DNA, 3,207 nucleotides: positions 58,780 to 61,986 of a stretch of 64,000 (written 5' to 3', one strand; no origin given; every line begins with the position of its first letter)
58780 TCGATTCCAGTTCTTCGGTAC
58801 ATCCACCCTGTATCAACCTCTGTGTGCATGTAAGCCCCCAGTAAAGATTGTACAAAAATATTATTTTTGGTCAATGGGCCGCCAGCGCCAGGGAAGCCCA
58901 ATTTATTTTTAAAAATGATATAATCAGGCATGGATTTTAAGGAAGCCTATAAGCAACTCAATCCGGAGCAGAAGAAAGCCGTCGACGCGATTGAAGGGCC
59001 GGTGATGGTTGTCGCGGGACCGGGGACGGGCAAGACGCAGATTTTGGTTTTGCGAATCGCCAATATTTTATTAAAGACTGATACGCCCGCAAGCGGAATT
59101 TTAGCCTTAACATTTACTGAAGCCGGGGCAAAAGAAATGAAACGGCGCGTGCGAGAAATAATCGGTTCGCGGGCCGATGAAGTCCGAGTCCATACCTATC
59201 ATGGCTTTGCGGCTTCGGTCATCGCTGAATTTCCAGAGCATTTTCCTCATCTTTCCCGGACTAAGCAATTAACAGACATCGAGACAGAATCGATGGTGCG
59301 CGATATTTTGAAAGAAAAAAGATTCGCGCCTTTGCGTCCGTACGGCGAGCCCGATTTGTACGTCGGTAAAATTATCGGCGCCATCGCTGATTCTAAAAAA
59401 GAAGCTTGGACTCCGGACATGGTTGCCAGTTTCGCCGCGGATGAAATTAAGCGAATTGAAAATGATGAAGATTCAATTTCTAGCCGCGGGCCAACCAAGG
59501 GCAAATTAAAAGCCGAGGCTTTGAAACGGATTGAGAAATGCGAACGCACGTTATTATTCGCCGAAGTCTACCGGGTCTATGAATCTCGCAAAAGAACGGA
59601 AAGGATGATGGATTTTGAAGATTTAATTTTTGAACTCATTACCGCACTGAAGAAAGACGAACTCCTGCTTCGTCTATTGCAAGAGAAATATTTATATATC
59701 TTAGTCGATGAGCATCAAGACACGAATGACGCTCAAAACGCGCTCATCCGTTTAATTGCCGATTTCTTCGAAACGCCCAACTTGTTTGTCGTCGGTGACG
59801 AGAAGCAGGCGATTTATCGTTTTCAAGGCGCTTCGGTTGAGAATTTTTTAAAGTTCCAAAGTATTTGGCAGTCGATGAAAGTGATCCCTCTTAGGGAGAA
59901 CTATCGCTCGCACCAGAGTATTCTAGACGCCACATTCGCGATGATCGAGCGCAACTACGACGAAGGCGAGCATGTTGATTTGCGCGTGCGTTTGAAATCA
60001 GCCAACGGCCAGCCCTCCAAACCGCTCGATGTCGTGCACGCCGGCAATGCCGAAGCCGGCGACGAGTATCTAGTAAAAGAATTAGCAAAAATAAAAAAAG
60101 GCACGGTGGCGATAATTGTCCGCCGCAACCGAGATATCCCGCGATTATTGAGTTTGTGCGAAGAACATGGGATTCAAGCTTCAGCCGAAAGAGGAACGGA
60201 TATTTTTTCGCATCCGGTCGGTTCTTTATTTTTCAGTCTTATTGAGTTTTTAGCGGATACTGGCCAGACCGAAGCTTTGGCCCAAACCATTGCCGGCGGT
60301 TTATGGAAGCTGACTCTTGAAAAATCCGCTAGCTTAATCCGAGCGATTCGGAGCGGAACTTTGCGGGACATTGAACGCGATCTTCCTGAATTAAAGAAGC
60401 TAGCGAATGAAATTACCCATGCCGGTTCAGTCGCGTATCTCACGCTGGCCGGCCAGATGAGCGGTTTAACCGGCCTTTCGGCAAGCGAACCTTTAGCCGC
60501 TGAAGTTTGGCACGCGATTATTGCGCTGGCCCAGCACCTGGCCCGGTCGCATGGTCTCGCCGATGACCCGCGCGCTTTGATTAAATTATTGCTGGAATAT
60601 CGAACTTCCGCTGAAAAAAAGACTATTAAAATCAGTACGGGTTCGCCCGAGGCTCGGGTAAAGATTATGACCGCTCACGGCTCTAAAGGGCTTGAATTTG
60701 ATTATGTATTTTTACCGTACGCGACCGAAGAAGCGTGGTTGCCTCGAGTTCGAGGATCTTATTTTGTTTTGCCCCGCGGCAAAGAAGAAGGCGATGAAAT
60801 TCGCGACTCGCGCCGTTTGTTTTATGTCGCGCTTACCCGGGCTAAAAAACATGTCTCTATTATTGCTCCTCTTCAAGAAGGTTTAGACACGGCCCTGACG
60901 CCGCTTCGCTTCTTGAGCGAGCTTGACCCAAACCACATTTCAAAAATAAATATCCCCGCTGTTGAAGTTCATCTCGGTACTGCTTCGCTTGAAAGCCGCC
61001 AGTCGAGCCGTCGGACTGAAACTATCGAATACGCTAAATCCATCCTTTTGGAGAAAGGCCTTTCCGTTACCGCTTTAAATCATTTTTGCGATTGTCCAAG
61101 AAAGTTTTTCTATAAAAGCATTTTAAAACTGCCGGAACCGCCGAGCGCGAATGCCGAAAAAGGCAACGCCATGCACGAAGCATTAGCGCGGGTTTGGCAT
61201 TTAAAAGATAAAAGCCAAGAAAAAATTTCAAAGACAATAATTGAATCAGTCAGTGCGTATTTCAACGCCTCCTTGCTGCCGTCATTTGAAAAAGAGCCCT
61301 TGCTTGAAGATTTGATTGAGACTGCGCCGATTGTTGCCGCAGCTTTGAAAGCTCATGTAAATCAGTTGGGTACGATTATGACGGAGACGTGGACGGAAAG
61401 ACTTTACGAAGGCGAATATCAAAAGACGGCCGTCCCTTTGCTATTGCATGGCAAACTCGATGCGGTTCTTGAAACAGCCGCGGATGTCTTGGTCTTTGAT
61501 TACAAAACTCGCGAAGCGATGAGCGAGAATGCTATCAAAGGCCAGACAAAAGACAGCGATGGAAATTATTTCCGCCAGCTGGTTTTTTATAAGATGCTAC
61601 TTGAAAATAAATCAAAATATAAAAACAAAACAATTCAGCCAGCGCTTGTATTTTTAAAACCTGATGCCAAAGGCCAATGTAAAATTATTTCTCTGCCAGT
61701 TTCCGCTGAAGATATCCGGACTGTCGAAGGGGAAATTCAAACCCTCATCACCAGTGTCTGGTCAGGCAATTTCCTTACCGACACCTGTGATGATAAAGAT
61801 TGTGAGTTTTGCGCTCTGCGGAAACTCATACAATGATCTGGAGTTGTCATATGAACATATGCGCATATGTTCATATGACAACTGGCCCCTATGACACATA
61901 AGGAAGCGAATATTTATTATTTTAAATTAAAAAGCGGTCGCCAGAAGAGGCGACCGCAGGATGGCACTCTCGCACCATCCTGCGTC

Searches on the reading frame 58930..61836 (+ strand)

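Call 44: search_protein_families(library=pfam, proteins=[window:58930-61836:+], max_evalue=0.001)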
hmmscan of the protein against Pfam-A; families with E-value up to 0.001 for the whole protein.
window:58930-61836:+ (968 aa): 12 families
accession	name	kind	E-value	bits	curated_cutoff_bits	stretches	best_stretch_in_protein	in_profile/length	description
PF00580.27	UvrD-helicase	-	1.2e-61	209.2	23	1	10-311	1-268/271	UvrD/REP helicase N-terminal domain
PF13361.12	UvrD_C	-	5.6e-26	92.2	25.6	2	571-645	284-346/350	UvrD-like helicase C-terminal domain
PF12705.13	PDDEXK_1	-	1.5e-24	87.8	22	1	711-964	2-243/247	PD-(D/E)XK nuclease superfamily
PF13245.12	AAA_19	-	3.4e-17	63.3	25.1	1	14-298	1-133/134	AAA domain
PF13538.12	UvrD_C_2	-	2.8e-10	40.3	27.4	1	622-644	29-51/52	UvrD-like helicase C-terminal domain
PF01443.25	Viral_helicase1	-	3.6e-05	24.1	21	0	569-645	178-227/228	Viral superfamily 1 RNA helicase core domain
PF12684.13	DUF3799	-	7.4e-05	23.1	26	0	712-961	1-230/233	PDDEXK-like domain of unknown function (DUF3799)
PF13087.12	AAA_12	-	7.9e-05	22.7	27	0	567-646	138-192/195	AAA domain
PF00270.35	DEAD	-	0.00029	21.1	26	1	11-88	1-77/167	DEAD/DEAH box helicase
PF13604.12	AAA_30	-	0.00054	20.2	27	0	9-72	1-64/191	AAA domain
PF01930.23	Cas_Cas4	-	0.00074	20.1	22.7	0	713-757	2-40/160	Domain of unknown function DUF83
PF08696.17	Dna2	-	0.00099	19.3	22.4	0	711-808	56-153/204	DNA replication factor Dna2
